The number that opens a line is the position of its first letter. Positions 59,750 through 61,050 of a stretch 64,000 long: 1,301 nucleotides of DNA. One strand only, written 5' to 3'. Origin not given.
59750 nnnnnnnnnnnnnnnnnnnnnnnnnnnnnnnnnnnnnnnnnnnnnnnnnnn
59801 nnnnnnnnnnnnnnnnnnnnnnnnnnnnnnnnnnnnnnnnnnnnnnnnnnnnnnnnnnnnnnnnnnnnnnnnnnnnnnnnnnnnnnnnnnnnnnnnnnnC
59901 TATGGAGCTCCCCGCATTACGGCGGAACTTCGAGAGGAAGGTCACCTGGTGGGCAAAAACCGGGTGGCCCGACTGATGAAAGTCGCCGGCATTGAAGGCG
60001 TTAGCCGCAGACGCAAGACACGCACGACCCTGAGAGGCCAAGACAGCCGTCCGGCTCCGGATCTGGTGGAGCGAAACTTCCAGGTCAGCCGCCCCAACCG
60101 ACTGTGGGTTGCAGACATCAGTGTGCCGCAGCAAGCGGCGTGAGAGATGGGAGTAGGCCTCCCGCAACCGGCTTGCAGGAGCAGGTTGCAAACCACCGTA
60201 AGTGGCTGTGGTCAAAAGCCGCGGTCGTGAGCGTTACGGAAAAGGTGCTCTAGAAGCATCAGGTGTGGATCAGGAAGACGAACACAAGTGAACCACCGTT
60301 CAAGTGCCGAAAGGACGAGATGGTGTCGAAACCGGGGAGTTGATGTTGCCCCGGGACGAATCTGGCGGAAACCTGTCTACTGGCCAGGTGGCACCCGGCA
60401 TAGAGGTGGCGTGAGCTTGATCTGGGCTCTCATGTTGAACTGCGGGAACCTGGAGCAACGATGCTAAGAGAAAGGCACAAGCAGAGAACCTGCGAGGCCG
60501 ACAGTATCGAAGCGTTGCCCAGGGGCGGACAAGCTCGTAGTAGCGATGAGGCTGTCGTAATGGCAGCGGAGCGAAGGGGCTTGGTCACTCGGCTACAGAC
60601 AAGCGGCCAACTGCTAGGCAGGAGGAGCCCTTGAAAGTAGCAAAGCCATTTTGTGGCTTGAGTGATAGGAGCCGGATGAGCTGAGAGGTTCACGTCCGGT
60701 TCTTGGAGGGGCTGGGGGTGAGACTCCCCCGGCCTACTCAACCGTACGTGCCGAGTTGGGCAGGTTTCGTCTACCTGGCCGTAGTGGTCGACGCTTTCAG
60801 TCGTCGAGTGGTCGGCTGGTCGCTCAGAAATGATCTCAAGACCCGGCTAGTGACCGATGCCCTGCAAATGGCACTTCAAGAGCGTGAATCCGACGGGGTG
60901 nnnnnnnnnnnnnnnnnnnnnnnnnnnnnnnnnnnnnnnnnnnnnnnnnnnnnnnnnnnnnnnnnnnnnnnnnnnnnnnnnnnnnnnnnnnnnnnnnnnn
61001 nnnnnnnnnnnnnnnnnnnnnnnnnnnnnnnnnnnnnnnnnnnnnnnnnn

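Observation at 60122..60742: Compact 621-nt ORF-less group II intron interrupting an IS3 transposase gene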

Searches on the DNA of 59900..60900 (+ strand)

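Call 8: search_rna_families(source=window, start=59900, end=60900, threshold=evalue, max_evalue=1, show_alignments=0)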
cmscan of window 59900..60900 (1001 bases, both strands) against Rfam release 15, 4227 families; matches with E-value up to 1: 4.
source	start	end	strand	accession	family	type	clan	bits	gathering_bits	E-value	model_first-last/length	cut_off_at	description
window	60149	60264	+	RF01999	group-II-D1D4-2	Intron;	CL00102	111.9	36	4.6e-24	1-118/118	no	Group II catalytic intron D1-D4-2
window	60667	60742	+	RF00029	Intron_gpII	Intron;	-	59.6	40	5.3e-11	1-77/77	no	Group II catalytic intron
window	60668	60703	+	RF04357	Plastid-ndhA-ndhB-2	Intron;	CL00155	37.4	53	1.5e-06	3-38/41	no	Plastid-ndhA-ndhB-2 group II-D5 intron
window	60669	60704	+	RF04336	Plastid-petD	Intron;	-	25.2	65.5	0.0095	10-45/47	no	Plastid-petD group II-D5 intron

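Call 49: search_dna_similar(query=window:60121-60742:+, collection=ecoli_genomes, mode=distant, max_rows=12)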
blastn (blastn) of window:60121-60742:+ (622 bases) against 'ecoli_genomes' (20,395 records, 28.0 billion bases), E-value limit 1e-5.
Records with a match: 188; places in all: 367; records where one place covers at least 80% of the query: 0.
Genomes with a match: 188 of 5426; with a place that covers at least 80% of the query: 0. Places per genome that has any: lowest 1, median 2, highest 4. On chromosomes: 350 places; on plasmids: 17.
Best place of each record, by identity: 80-90% 5; 60-80% 183.
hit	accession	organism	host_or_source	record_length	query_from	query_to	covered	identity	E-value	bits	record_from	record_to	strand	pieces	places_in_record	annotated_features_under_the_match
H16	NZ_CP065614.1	Escherichia coli strain FDAARGOS_944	missing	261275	49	459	66%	65.9%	2e-13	87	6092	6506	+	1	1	hypothetical protein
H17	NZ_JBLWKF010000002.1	Escherichia coli strain VL7S7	Homo sapiens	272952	49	459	66%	65.9%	2e-13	87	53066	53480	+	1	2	none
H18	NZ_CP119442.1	Escherichia coli O121 strain 201805972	Homo sapiens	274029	49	459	66%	65.6%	3e-12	82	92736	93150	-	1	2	none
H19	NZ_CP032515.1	Escherichia coli strain 118UI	Homo sapiens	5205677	317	460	23%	71.9%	1e-9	73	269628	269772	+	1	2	none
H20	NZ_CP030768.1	Escherichia coli strain 2017C-4173W12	missing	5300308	317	460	23%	71.9%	1e-9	73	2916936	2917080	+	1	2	none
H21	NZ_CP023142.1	Escherichia coli strain CFSAN061770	missing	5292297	317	460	23%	71.9%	1e-9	73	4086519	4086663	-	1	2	none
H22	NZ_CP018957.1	Escherichia coli strain Ecol_316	Homo sapiens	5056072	317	460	23%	71.9%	1e-9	73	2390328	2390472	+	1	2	none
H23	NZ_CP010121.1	Escherichia coli strain C4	cow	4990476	317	460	23%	71.9%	1e-9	73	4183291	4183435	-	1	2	none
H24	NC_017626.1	Escherichia coli 042 strain 042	-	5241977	317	460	23%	71.9%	1e-9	73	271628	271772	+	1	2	none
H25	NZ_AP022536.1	Escherichia coli strain THO-008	Homo sapiens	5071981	317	460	23%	71.9%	1e-9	73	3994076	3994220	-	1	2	none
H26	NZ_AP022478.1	Escherichia coli strain STN0717-11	-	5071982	317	460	23%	71.9%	1e-9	73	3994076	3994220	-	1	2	none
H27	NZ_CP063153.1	Escherichia coli strain M7424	Homo sapiens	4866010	317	460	23%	71.9%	1e-9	73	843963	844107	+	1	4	none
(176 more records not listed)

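Call 50: get_annotated_region(hit=H16, flank=3000)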
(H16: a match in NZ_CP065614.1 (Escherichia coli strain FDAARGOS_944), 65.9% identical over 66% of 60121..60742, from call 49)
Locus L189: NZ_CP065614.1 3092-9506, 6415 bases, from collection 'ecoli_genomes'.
description: Escherichia coli strain FDAARGOS_944 plasmid unnamed, complete sequence
organism: Escherichia coli strain FDAARGOS_944 (NCBI taxid 562)
replicon: plasmid unnamed; assembly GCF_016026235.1
host: missing; source: missing; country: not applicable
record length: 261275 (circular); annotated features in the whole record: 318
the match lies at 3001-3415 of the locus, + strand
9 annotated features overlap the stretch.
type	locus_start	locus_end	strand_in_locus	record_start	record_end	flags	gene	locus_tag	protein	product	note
CDS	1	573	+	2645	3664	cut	-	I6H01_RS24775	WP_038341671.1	IS110-like element ISEc11 family transposase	-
CDS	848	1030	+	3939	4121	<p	tnpB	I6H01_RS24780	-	IS66 family insertion sequence element accessory protein TnpB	TnpB, as the term is used for proteins encoded by IS66 family insertion elements, is considered an accessory protein, ...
CDS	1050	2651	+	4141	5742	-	-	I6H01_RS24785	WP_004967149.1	IS66-like element ISSfl3 family transposase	-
CDS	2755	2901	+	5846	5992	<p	-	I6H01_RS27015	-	arylsulfatase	incomplete; partial in the middle of a contig; missing N-terminus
CDS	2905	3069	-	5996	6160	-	-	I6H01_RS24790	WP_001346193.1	hypothetical protein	-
CDS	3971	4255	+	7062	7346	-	-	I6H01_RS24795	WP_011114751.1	DUF1778 domain-containing protein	-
CDS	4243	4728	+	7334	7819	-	-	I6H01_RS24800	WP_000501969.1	GNAT family N-acetyltransferase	-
CDS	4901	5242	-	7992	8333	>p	-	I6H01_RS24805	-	IS4 family transposase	incomplete; partial in the middle of a contig; missing N-terminus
CDS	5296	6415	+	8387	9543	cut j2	-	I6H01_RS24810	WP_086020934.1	IS3-like element IS600 family transposase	programmed frameshift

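Call 51: get_annotated_region(hit=H19, flank=3000)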
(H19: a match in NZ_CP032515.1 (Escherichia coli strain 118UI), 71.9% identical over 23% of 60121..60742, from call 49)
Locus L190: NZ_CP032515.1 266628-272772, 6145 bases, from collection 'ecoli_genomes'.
description: Escherichia coli strain 118UI chromosome, complete genome
organism: Escherichia coli strain 118UI (NCBI taxid 562)
replicon: chromosome; assembly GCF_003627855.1
host: Homo sapiens; source: urine; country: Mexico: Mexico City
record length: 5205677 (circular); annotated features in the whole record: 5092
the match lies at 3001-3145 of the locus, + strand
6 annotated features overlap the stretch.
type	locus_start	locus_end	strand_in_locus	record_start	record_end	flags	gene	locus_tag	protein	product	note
CDS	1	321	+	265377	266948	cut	-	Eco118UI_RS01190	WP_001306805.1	hypothetical protein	-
CDS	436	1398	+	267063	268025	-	-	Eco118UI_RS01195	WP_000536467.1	hypothetical protein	-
CDS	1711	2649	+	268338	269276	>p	-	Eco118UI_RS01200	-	ISAs1 family transposase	internal stop; incomplete; partial in the middle of a contig; missing C-terminus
CDS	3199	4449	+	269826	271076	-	ltrA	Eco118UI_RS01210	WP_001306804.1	group II intron reverse transcriptase/maturase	-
CDS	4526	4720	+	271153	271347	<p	-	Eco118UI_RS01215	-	ISAs1 family transposase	incomplete; partial in the middle of a contig; missing N-terminus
CDS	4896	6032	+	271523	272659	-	-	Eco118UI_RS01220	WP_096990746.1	ISAs1-like element ISEc1 family transposase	-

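Call 78: search_dna_similar(query=L190:3199-4449:+, collection=ecoli_genomes, mode=distant, rows=spread, max_rows=25)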
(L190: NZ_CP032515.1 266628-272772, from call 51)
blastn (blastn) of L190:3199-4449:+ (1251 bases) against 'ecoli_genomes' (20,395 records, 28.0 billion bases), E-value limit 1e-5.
Records with a match: 294; places in all: 307; records where one place covers at least 80% of the query: 175.
Genomes with a match: 292 of 5426; with a place that covers at least 80% of the query: 175. Places per genome that has any: lowest 1, median 1, highest 4. On chromosomes: 297 places; on plasmids: 10.
Best place of each record, by identity: >=99% 173; 80-90% 1; 60-80% 120.
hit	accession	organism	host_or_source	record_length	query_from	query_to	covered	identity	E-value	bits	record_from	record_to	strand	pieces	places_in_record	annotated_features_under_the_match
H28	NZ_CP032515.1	Escherichia coli strain 118UI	Homo sapiens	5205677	1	1251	100%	100.0%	0e+0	2257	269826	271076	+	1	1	ltrA: group II intron reverse transcriptase/maturase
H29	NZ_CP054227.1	Escherichia coli strain EcPF15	Homo sapiens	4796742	1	1251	100%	100.0%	0e+0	2257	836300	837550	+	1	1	ltrA: group II intron reverse transcriptase/maturase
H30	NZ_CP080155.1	Escherichia coli strain PK8261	chicken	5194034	1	1251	100%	100.0%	0e+0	2257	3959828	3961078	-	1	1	ltrA: group II intron reverse transcriptase/maturase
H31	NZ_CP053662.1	Escherichia coli strain eco-241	Homo sapiens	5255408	1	1251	100%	100.0%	0e+0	2257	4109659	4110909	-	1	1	ltrA: group II intron reverse transcriptase/maturase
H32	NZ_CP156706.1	Escherichia coli strain PKF11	Milvus migrans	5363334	1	1251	100%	100.0%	0e+0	2257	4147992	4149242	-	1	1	ltrA: group II intron reverse transcriptase/maturase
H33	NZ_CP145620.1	Escherichia coli strain S1-ESP-03-A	Homo sapiens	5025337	1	1251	100%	100.0%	0e+0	2257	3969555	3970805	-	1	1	ltrA: group II intron reverse transcriptase/maturase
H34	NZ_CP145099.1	Escherichia coli strain PS_131_S11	Homo sapiens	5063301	1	1251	100%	100.0%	0e+0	2257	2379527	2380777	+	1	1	ltrA: group II intron reverse transcriptase/maturase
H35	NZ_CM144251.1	Escherichia coli strain LP-26-E1-261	not applicable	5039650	1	1251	100%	100.0%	0e+0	2257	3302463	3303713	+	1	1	ltrA: group II intron reverse transcriptase/maturase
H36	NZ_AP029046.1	Escherichia coli strain ESC818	milk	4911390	1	1251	100%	100.0%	0e+0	2257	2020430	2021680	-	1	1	ltrA: group II intron reverse transcriptase/maturase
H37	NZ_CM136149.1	Escherichia coli strain PRO_A-1551-6M-A_ESBL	Homo sapiens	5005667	1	1251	100%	100.0%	0e+0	2257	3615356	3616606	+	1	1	ltrA: group II intron reverse transcriptase/maturase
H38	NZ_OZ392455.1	Escherichia coli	Homo sapiens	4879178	1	1251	100%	100.0%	0e+0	2257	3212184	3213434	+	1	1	ltrA: group II intron reverse transcriptase/maturase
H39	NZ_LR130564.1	Escherichia coli strain MS14387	Homo sapiens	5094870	1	1251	100%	100.0%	0e+0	2257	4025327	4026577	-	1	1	ltrA: group II intron reverse transcriptase/maturase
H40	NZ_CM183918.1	Escherichia coli strain GMM076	Homo sapiens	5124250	1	1251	100%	100.0%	0e+0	2257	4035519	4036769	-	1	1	ltrA: group II intron reverse transcriptase/maturase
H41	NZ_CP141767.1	Escherichia coli strain T-HYM1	duck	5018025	1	1251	100%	99.9%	0e+0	2252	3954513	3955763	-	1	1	ltrA: group II intron reverse transcriptase/maturase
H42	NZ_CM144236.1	Escherichia coli strain O17_K12a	Homo sapiens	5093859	1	1251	100%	99.8%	0e+0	2248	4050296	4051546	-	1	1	ltrA: group II intron reverse transcriptase/maturase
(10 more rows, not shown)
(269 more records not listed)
